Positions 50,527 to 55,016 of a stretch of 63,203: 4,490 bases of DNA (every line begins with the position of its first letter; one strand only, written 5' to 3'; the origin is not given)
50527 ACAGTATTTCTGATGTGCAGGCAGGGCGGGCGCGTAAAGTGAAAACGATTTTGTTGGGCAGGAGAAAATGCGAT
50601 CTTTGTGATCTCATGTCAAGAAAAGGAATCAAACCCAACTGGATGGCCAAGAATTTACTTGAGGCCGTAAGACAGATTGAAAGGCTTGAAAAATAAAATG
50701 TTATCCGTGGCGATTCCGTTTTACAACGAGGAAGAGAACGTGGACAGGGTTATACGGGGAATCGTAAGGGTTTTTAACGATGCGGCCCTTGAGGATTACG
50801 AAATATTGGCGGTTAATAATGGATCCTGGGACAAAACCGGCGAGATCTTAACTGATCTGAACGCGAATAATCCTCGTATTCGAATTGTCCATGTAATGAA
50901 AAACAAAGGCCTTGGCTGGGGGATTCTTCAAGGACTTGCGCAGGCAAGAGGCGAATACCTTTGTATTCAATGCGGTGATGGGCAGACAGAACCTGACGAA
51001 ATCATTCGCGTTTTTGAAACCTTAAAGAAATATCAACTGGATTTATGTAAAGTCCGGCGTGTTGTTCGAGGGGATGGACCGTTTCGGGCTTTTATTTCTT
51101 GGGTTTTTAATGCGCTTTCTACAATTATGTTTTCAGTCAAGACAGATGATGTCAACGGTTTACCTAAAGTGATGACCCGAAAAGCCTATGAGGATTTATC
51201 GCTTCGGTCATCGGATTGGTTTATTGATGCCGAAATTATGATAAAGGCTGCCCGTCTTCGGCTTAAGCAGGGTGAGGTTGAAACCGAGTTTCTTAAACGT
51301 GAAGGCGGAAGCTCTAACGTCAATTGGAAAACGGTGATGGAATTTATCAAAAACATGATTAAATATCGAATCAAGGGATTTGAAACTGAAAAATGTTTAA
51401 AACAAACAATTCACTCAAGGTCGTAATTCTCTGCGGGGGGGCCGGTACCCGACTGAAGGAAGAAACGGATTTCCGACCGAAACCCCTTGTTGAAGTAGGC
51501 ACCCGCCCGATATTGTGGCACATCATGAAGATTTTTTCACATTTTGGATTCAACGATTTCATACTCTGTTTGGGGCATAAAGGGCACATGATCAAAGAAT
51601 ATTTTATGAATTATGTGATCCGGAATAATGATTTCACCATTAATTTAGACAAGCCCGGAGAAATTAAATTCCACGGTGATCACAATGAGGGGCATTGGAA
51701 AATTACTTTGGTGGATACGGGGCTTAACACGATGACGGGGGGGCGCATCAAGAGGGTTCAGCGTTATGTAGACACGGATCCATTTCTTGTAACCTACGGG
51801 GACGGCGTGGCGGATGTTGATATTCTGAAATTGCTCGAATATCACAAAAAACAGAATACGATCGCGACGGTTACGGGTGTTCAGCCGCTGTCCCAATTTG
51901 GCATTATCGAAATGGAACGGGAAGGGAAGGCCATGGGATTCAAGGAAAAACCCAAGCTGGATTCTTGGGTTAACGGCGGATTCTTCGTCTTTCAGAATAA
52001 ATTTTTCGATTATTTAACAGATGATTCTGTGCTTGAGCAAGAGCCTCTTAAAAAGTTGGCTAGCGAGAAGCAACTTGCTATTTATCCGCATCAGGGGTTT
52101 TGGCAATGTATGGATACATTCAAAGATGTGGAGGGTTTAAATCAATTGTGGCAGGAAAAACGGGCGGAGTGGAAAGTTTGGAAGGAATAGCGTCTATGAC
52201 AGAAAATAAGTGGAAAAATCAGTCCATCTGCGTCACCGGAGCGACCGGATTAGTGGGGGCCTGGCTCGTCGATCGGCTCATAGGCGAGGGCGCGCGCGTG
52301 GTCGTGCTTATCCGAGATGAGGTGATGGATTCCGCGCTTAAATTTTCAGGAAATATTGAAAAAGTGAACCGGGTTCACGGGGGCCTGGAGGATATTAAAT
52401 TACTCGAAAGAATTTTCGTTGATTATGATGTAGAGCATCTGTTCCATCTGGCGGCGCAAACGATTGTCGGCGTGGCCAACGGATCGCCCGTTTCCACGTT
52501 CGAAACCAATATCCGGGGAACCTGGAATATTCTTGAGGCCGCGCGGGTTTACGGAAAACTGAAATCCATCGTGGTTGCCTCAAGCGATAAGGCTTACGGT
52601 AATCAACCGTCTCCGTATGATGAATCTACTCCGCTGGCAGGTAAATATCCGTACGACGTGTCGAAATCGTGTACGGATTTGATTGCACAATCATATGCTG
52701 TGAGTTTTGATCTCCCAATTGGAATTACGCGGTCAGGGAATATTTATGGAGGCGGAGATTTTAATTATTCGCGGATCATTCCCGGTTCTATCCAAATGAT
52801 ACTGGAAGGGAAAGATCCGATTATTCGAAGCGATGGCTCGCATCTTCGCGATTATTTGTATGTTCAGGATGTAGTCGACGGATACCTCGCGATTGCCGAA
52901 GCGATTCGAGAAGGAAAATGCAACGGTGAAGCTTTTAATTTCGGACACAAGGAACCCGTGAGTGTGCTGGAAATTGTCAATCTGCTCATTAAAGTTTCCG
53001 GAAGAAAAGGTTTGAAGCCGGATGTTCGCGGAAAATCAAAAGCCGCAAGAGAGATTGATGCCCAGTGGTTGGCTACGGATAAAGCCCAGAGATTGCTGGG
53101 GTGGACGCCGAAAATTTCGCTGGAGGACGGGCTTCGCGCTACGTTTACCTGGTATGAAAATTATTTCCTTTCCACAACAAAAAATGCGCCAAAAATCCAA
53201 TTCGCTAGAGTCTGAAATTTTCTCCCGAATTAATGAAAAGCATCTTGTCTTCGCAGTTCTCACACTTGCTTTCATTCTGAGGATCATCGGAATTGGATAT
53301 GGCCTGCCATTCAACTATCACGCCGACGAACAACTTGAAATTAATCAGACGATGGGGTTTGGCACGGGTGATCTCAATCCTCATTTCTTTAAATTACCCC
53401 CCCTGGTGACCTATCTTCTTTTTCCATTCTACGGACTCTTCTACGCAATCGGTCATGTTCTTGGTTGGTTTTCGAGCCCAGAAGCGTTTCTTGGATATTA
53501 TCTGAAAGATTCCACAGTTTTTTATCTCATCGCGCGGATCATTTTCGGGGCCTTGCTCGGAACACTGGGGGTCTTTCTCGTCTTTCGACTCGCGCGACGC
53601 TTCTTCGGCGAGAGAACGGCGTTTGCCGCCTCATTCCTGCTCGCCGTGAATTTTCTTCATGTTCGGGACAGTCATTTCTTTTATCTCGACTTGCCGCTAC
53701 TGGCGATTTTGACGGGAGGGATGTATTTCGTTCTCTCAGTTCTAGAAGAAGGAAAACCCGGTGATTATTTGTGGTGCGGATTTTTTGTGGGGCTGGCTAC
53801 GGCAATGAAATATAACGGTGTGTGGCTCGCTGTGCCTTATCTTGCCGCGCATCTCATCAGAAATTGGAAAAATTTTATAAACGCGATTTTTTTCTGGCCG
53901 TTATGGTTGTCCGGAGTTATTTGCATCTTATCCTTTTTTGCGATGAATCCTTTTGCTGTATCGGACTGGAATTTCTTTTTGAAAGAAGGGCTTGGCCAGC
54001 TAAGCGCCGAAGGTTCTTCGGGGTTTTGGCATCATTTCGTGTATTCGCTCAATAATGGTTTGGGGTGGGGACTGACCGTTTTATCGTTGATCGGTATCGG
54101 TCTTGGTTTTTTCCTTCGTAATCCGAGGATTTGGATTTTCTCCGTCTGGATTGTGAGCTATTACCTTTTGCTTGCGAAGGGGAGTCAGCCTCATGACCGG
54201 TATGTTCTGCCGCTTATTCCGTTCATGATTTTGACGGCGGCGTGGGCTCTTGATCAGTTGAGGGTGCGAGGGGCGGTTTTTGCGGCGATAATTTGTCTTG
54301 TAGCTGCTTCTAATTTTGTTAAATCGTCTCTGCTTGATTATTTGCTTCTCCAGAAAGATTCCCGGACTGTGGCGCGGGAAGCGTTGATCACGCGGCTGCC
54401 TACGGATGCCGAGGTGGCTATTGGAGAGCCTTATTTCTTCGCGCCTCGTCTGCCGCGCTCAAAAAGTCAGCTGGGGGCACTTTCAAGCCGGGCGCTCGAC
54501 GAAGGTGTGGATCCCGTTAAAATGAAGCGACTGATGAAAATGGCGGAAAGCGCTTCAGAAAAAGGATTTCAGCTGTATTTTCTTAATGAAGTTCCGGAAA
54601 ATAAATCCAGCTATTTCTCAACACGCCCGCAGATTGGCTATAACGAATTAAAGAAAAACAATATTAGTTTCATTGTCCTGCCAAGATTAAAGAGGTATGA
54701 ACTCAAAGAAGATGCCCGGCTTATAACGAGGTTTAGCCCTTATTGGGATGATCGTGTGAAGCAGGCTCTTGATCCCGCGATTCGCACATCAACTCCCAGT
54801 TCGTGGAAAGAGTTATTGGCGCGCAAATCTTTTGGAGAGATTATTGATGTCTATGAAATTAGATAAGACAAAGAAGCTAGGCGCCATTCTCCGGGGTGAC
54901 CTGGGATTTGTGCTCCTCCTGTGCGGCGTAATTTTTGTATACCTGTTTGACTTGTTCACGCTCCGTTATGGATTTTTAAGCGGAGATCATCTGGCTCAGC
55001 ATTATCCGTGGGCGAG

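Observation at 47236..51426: Complete GDP-D-glycero-alpha-D-manno-heptose pathway, coupled to a DPM1-like GT2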

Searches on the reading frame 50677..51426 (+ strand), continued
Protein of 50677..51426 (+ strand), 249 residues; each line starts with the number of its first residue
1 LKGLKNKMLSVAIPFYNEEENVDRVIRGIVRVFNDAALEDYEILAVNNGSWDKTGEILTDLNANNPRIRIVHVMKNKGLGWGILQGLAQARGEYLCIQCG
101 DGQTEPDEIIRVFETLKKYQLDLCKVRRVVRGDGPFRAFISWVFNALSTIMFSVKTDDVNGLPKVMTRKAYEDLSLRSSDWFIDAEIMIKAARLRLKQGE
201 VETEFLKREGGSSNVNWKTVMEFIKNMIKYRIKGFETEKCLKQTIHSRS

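Call 24: fold_search(model_id=the predicted structure, library=pdb)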
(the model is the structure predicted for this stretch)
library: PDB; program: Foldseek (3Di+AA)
matches with E <= 10: 1246; with E <= 0.001: 316
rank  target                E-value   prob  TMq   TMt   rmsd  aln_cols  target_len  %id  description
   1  9asc_A                4.7e-15  1.00  0.80  0.62   2.5       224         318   21  Cryo-EM Structure of the Glycosyltransferase ArnC from Salmonella enterica in the UDP-bound State Determined on Talos  (released 2025-02-05)
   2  9bhc_A                1.9e-14  1.00  0.72  0.58   3.2       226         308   20  Salmonella undecaprenyl-phosphate 4-deoxy-4-formamido-L-arabinose transferase (ArnC) (released 2025-02-12)
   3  9nyc_A                2.0e-14  1.00  0.74  0.58   3.0       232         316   25  Cryo-EM structure of the glycosyltransferase GtrB in the substrate-bound state (released 2025-12-17)
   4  9nyd_A                2.0e-14  1.00  0.76  0.60   3.0       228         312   24  Cryo-EM structure of the glycosyltransferase GtrB in the pre-catalysis and product-bound state (released 2025-12-17)
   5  9bhe_A                2.6e-14  1.00  0.79  0.62   2.5       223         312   22  Salmonella undecaprenyl-phosphate 4-deoxy-4-formamido-L-arabinose transferase (ArnC) bound to UDP (released 2025-02-12)
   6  5mlz                  4.5e-14  1.00  0.82  0.57   2.2       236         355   25  Dolichyl phosphate mannose synthase in complex with GDP and Mg2+ (released 2017-08-09)
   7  9b77_A                1.4e-13  1.00  0.74  0.58   3.1       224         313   21  Cryo-EM Structure of the Glycosyltransferase ArnC from Salmonella enterica in the Apo State Determined on Krios micros (released 2025-02-05)
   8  9nyd_C                1.5e-13  1.00  0.76  0.61   3.0       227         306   25  Cryo-EM structure of the glycosyltransferase GtrB in the pre-catalysis and product-bound state (released 2025-12-17)
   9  9nyf_A                1.6e-13  1.00  0.75  0.60   2.8       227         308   25  Cryo-EM structure of the glycosyltransferase GtrB (tetramer volume) (released 2025-12-17)
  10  9nyd_B                1.8e-13  1.00  0.75  0.60   3.4       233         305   24  Cryo-EM structure of the glycosyltransferase GtrB in the pre-catalysis and product-bound state (released 2025-12-17)
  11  9bhe_B                2.3e-13  1.00  0.79  0.63   2.4       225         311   22  Salmonella undecaprenyl-phosphate 4-deoxy-4-formamido-L-arabinose transferase (ArnC) bound to UDP (released 2025-02-12)
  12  9bhc_B                3.0e-13  1.00  0.74  0.59   3.1       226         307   20  Salmonella undecaprenyl-phosphate 4-deoxy-4-formamido-L-arabinose transferase (ArnC) (released 2025-02-12)
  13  8vxh_A                4.4e-13  1.00  0.74  0.58   3.0       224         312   21  Cryo-EM Structure of the Glycosyltransferase ArnC from Salmonella enterica in the Apo State Determined on Talos Arctic (released 2025-02-05)
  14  9ep0                  4.4e-13  1.00  0.74  0.53   2.8       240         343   24  Dolichyl phosphate mannose synthase in complex with donor (GDP-Man) and traces of acceptor (Dol55P) and product (Dol55P- (released 2025-10-01)
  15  5ekp_D                5.7e-13  1.00  0.66  0.55   4.0       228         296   22  Structure of the polyisoprenyl-phosphate glycosyltransferase GtrB (WT) (released 2016-01-06)
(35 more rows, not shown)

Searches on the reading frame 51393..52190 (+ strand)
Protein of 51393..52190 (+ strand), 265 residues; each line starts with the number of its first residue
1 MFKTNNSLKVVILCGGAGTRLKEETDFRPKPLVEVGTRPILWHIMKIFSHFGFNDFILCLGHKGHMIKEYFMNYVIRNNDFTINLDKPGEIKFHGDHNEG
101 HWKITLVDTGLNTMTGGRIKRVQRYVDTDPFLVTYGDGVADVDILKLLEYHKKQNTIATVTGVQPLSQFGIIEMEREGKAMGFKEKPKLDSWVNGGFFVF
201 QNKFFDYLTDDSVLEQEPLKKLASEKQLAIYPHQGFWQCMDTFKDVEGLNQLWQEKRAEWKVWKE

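Call 4: search_protein_families(library=pfam, proteins=[window:51393-52190:+])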
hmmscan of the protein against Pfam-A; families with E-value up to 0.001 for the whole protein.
window:51393-52190:+ (265 aa): 2 families
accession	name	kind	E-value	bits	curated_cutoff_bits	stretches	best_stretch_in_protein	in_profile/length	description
PF00483.29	NTP_transferase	-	8.2e-22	78.4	21.2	1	9-213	1-194/245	Nucleotidyl transferase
PF12804.13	NTP_transf_3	-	1e-07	32.7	27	1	10-65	1-51/160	MobA-like NTP transferase domain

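Call 5: search_protein_families(library=ncbifam, proteins=[window:51393-52190:+])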
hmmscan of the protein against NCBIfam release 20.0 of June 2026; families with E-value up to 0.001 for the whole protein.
window:51393-52190:+ (265 aa): 26 families (the best 25 are shown)
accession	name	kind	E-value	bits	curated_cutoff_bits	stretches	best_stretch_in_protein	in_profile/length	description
TIGR02623.1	G1P_cyt_trans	equivalog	1.1e-100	336.3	300.25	1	8-263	1-255/255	glucose-1-phosphate cytidylyltransferase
TIGR03992.1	Arch_glmU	subfamily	1.6e-24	86.6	292.1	2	92-210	62-178/393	bifunctional sugar-1-phosphate nucleotidylyltransferase/acetyltransferase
NF052502.1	man1P_GTase_Rv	exception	5e-21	75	440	2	94-245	64-222/352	mannose-1-phosphate guanylyltransferase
NF049965.1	GlMnHpPGnyltfHddC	equivalog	5.9e-19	68.6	300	2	9-74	2-67/221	D-glycero-D-manno-heptose 1-phosphate guanosyltransferase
NF041313.1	UDPGP_AglF_Halo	equivalog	1.3e-17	64.1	400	2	9-71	2-64/234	UTP--glucose-1-phosphate uridylyltransferase AglF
NF045761.1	NAMPUrTaseMurU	equivalog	5.2e-16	59.2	250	2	8-71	1-64/226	N-acetylmuramate alpha-1-phosphate uridylyltransferase MurU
NF041173.1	Sug_nt_acttase_Thmprot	equivalog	1.7e-15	56.9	600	1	8-242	1-216/405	bifunctional sugar-1-phosphate nucleotidylyltransferase/acetyltransferase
TIGR01208.1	rmlA_long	equivalog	3.8e-13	49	320.25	2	9-76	1-69/353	glucose-1-phosphate thymidylyltransferase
TIGR02091.1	glgC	equivalog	1.3e-12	47.5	424.9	1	126-242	111-248/364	glucose-1-phosphate adenylyltransferase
NF003670.0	PRK05293.1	equivalog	1.1e-10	41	470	1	127-244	117-249/382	glucose-1-phosphate adenylyltransferase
NF041135.1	IPPtranDIPPsyn_Thcocales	equivalog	2.1e-10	40.2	580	1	9-73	2-62/419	bifunctional L-myo-inositol-1-phosphate cytidylyltransferase/CDP-L-myo-inositol myo-inositolphosphotransferase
NF001947.0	PRK00725.1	subfamily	4.8e-09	35.5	470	0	128-191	130-197/426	glucose-1-phosphate adenylyltransferase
NF002772.0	PRK02862.1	equivalog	8.3e-09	34.7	537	1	126-190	114-182/429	glucose-1-phosphate adenylyltransferase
NF002023.0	PRK00844.1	subfamily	1.1e-08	34.3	458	1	128-189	118-183/408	glucose-1-phosphate adenylyltransferase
TIGR01173.1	glmU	equivalog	2.7e-08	33.1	366.85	1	9-75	2-65/452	bifunctional UDP-N-acetylglucosamine diphosphorylase/glucosamine-1-phosphate N-acetyltransferase GlmU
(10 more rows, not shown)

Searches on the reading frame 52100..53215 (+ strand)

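Call 4: search_protein_families(library=pfam, proteins=[window:52100-53215:+])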
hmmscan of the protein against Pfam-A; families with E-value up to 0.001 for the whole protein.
window:52100-53215:+ (371 aa): 8 families
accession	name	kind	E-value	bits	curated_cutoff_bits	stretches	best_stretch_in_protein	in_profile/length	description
PF01370.27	Epimerase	-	8e-49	166.6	20.9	1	43-281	1-239/240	NAD dependent epimerase/dehydratase family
PF16363.11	GDP_Man_Dehyd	-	1.1e-48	166.9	27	1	45-347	2-331/332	GDP-mannose 4,6 dehydratase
PF02719.21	Polysacc_synt_2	-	2.5e-16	60.2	20.2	1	43-311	1-258/293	Polysaccharide biosynthesis protein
PF01073.25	3Beta_HSD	-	9.1e-11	41.7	22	1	45-300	2-268/280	3-beta hydroxysteroid dehydrogenase/isomerase family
PF07993.18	NAD_binding_4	-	1.5e-09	37.8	20.1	1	45-217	1-209/258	Male sterility protein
PF04321.23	RmlD_sub_bind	-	4.4e-07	29.7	27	1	43-190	3-130/287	RmlD substrate binding domain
PF05368.20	NmrA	-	1.2e-05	25.5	27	1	40-110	2-71/298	NmrA-like family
PF13460.12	NAD_binding_10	-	0.00021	21.7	27.2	1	47-178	1-114/184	NAD(P)H-binding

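Call 5: search_protein_families(library=ncbifam, proteins=[window:52100-53215:+])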
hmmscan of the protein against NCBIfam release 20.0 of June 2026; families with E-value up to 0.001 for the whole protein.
window:52100-53215:+ (371 aa): 32 families (the best 25 are shown)
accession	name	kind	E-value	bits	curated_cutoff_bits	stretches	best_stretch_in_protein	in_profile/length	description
TIGR02622.1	CDP_4_6_dhtase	equivalog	1.4e-61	208.6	278.45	1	38-360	2-338/352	CDP-glucose 4,6-dehydratase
TIGR01181.1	dTDP_gluc_dehyt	equivalog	8.6e-45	153.2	365.1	1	43-354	2-313/321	dTDP-glucose 4,6-dehydratase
TIGR04180.1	EDH_00030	hypoth_equivalog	2.5e-43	148.2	475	1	43-339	1-296/297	NAD-dependent 4,6-dehydratase LegB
TIGR01179.1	galE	equivalog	2.2e-35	122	262.3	2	43-217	2-178/332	UDP-glucose 4-epimerase GalE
NF007582.0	PRK10217.1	equivalog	8e-31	107.4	698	1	42-352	3-331/355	dTDP-glucose 4,6-dehydratase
NF007490.0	PRK10084.1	subfamily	5.7e-29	101.2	649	1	43-353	3-335/361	dTDP-glucose 4,6-dehydratase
NF007956.0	PRK10675.1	subfamily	1.5e-26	93.4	394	2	43-196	3-160/338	UDP-glucose 4-epimerase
NF042422.1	oxyalk_red_OleD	equivalog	5.3e-17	62.2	580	1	43-302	3-252/329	2-alkyl-3-oxoalkanoate reductase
TIGR03466.1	HpnA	hypoth_equivalog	6.9e-17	61.3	367.65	1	44-346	4-286/327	hopanoid-associated sugar epimerase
TIGR02197.1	heptose_epim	equivalog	1.2e-16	60.8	274.6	1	43-302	1-262/316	ADP-glyceromanno-heptose 6-epimerase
NF042423.1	oxyalk_red_Shew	equivalog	3.2e-16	59.3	580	1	39-301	7-258/331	2-alkyl-3-oxoalkanoate reductase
NF011728.1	PRK15181.1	equivalog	2.1e-15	56.6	760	1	110-354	90-339/348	Vi polysaccharide biosynthesis UDP-N-acetylglucosaminuronic acid C-4 epimerase TviC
NF047922.1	GDPFucSynFcl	equivalog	4.5e-15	55.9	500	1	40-353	2-302/308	GDP-L-fucose synthase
NF052578.1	StrlDmthSdmBMthl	equivalog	3.9e-14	53.1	600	1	44-268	4-218/328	sterol demethylase protein SdmB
TIGR01472.1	gmd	equivalog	8.5e-14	51.5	415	1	44-209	4-181/342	GDP-mannose 4,6-dehydratase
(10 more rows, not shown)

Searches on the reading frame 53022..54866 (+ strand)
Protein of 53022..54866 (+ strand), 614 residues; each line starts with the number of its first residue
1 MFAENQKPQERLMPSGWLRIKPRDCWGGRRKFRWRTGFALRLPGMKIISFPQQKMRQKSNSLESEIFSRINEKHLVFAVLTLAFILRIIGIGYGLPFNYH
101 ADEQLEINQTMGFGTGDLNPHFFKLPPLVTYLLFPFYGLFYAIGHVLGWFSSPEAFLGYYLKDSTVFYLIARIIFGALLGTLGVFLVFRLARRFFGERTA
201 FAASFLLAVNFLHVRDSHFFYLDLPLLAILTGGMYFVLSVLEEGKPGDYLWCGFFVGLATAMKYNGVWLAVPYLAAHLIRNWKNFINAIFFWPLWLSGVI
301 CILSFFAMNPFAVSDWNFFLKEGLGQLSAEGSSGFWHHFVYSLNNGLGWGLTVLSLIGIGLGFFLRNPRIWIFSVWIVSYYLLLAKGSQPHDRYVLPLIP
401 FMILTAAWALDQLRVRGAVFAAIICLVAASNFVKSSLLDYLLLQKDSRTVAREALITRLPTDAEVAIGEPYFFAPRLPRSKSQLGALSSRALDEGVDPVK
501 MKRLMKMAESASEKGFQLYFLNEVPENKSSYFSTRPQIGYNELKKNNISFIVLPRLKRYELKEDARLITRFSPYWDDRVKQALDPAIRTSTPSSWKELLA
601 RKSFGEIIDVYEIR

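Call 8: search_protein_families(library=pfam, proteins=[window:53022-54866:+])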
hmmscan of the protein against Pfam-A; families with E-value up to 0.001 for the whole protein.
window:53022-54866:+ (614 aa): 1 family
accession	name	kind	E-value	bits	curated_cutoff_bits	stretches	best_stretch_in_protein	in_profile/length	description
PF13231.12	PMT_2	-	1.5e-16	61.5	26.1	1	173-302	25-154/160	Dolichyl-phosphate-mannose-protein mannosyltransferase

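Call 20: search_protein_families(library=ncbifam, proteins=[window:53022-54866:+], max_evalue=0.00001)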
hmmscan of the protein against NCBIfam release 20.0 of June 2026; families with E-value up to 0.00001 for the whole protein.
window:53022-54866:+ (614 aa): 0 families

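Call 66: search_solved_structures(query=window:53022-54866:+, max_evalue=1)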
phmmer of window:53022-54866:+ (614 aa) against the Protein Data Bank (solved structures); distinct sequences matched with E-value up to 1: 2.
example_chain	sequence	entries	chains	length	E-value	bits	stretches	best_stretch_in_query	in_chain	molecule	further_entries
6saz_A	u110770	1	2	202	0.86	11.1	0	191-290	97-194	Astacin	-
1ast_A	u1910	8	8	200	0.88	11.1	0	191-290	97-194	ASTACIN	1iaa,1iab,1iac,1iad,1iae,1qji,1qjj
